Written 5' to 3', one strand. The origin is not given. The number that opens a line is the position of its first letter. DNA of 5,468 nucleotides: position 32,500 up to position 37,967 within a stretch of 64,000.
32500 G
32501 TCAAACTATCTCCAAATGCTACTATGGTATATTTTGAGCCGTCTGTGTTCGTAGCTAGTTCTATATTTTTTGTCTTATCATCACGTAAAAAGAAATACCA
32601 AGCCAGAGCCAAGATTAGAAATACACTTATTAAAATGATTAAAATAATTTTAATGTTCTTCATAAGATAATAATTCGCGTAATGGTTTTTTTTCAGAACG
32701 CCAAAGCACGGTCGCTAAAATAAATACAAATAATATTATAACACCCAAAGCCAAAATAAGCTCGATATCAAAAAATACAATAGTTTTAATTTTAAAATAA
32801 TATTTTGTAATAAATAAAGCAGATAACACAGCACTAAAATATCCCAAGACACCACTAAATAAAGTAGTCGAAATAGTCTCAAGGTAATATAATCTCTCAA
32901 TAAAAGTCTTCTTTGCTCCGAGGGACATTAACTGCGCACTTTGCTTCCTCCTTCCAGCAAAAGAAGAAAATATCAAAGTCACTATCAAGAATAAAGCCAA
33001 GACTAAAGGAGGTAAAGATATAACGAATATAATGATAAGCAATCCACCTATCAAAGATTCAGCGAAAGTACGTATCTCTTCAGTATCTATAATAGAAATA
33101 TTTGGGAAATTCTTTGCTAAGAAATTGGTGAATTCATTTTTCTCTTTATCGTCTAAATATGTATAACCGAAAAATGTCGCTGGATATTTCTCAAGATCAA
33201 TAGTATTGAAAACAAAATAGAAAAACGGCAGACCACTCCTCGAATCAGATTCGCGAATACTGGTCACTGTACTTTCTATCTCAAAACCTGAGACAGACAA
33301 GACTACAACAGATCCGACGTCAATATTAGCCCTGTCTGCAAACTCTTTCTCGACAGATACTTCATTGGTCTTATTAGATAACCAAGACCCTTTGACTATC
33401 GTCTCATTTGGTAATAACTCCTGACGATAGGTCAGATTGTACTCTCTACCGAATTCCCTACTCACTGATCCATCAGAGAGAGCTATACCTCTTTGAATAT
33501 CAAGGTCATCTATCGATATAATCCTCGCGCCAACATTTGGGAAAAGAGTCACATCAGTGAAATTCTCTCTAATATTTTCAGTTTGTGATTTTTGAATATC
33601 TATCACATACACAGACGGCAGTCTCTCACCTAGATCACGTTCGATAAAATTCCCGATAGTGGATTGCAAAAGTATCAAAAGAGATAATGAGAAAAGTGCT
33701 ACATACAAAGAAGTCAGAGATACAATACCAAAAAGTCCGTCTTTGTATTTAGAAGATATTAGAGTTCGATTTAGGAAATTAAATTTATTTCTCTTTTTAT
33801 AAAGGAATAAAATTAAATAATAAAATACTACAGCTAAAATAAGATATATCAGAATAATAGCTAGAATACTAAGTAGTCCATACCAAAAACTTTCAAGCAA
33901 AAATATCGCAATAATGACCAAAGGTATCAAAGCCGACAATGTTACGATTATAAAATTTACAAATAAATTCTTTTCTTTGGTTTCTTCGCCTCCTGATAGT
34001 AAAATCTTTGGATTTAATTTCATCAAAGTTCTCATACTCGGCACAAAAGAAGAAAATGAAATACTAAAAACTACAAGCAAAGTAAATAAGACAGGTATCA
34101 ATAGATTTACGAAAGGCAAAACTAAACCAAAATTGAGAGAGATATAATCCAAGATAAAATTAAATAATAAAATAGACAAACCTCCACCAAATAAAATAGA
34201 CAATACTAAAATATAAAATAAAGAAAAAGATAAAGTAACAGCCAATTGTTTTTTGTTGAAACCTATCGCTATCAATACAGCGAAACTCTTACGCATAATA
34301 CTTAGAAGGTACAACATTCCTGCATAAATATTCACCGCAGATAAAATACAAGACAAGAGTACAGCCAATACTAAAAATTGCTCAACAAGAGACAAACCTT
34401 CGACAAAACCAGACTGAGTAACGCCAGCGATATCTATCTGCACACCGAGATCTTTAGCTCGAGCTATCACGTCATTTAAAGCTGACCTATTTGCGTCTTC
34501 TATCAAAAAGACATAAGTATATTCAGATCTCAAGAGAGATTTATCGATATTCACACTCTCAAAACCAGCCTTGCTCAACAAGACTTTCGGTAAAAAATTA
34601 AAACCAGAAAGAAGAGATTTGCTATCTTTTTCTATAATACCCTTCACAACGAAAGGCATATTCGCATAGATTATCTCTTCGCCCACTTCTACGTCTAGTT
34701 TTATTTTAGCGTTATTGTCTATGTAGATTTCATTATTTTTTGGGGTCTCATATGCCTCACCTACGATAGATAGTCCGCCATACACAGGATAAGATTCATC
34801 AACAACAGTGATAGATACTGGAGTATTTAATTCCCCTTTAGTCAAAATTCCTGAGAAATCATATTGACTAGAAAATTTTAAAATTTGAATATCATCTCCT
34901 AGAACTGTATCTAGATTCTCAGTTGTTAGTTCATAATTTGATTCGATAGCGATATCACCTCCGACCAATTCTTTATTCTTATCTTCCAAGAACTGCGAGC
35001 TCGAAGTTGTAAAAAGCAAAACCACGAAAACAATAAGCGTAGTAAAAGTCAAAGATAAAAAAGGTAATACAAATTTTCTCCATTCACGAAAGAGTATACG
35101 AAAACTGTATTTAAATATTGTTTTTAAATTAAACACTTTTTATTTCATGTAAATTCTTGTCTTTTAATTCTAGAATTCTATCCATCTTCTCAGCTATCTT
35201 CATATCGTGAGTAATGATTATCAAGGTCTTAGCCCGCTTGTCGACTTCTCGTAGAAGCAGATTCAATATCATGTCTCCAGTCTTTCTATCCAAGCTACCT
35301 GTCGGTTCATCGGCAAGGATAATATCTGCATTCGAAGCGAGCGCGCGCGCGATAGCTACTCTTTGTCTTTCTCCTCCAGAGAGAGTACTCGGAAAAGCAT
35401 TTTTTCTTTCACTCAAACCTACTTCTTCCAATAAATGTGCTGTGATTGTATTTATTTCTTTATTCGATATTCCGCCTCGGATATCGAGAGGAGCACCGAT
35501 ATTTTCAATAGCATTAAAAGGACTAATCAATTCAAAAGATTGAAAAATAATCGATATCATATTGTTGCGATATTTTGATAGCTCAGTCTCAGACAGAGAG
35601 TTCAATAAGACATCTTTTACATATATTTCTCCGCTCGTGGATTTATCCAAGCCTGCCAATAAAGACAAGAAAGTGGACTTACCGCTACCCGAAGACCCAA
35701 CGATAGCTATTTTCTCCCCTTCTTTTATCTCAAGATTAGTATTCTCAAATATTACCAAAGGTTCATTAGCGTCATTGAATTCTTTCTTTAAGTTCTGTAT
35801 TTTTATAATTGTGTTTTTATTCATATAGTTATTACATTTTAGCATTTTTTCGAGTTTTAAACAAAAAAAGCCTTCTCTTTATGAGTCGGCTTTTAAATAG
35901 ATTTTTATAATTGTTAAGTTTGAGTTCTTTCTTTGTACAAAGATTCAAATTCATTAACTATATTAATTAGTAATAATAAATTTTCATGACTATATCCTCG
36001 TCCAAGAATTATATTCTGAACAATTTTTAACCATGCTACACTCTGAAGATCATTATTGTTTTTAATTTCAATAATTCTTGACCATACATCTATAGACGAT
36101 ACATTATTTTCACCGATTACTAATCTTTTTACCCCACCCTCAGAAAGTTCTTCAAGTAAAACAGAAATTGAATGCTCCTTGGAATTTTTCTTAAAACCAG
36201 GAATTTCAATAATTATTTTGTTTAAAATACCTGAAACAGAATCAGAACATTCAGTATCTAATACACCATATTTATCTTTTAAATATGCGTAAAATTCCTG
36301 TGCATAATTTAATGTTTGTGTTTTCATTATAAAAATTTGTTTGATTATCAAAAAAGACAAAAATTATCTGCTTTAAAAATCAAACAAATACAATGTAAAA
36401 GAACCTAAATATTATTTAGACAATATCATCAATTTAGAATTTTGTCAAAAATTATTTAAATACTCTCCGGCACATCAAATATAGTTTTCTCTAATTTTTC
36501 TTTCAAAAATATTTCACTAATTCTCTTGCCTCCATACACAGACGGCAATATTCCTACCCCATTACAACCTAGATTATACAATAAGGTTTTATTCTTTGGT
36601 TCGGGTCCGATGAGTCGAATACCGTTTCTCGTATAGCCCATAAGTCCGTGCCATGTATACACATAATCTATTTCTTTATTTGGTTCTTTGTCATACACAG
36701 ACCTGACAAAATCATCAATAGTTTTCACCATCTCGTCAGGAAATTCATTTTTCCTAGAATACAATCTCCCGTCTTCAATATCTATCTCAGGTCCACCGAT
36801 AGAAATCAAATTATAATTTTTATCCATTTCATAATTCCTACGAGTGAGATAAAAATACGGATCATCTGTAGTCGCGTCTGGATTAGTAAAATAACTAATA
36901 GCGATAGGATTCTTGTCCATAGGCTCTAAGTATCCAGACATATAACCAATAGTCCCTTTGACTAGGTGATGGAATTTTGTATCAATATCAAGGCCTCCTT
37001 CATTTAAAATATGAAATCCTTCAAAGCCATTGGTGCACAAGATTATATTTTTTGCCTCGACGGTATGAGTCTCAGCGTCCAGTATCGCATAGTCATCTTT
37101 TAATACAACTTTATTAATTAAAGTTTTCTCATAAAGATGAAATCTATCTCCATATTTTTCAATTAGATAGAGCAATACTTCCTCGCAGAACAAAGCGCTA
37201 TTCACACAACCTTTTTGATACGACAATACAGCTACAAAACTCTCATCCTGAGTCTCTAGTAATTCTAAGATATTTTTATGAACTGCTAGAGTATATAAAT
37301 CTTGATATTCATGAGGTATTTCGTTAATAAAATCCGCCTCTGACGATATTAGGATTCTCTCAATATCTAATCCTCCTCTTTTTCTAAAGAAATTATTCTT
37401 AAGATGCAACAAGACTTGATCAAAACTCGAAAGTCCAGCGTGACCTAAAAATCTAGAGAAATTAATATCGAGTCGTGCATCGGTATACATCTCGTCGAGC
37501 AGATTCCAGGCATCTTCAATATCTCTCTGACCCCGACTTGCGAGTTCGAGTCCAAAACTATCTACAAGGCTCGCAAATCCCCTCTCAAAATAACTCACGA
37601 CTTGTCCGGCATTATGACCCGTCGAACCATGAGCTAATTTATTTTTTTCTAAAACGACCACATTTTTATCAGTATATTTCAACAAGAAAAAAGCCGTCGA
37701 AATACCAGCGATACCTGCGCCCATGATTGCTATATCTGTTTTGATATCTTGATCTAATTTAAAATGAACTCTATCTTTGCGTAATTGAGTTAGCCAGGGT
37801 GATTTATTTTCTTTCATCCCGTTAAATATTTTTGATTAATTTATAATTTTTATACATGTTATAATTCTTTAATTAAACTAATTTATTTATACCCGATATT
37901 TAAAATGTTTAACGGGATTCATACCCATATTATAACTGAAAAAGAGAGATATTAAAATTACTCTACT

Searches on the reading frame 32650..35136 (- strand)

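Call 55: search_protein_families(library=pfam, proteins=[window:32650-35136:-], max_evalue=0.001)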
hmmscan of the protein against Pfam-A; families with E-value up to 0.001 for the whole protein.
window:32650-35136:- (828 aa): 2 families
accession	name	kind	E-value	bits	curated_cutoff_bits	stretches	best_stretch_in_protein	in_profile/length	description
PF02687.27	FtsX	-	1.1e-08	35.5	25.5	2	711-811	8-110/120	FtsX-like permease C-terminal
PF12704.14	MacB_PCD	-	2.1e-05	25.4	27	1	33-224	12-204/207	MacB-like periplasmic core domain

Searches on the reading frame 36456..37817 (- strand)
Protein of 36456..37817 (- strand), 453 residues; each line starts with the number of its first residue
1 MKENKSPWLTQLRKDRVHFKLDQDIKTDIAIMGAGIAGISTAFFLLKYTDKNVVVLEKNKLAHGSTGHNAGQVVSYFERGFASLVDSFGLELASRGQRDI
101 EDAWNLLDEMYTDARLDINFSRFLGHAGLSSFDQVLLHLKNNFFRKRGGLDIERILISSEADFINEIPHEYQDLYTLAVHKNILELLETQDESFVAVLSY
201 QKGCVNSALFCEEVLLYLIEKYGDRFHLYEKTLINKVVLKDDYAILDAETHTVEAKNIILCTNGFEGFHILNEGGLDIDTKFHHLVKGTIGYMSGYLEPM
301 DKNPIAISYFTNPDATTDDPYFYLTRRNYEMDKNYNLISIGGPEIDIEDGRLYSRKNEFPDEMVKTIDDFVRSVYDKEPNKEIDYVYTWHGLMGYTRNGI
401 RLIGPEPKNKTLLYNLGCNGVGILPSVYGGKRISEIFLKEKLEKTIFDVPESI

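Call 55: search_protein_families(library=pfam, proteins=[window:36456-37817:-], max_evalue=0.001)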
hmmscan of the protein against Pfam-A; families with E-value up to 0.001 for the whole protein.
window:36456-37817:- (453 aa): 3 families
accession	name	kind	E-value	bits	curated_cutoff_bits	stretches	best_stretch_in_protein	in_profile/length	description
PF01266.30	DAO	-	1.6e-26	94.1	27.9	1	28-435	1-352/353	FAD dependent oxidoreductase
PF01946.23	Thi4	-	4e-05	23.4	26.2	1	20-76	11-66/235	Thi4 family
PF13450.12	NAD_binding_8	-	0.00048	20.8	21.9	0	31-60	1-29/68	NAD(P)-binding Rossmann-like domain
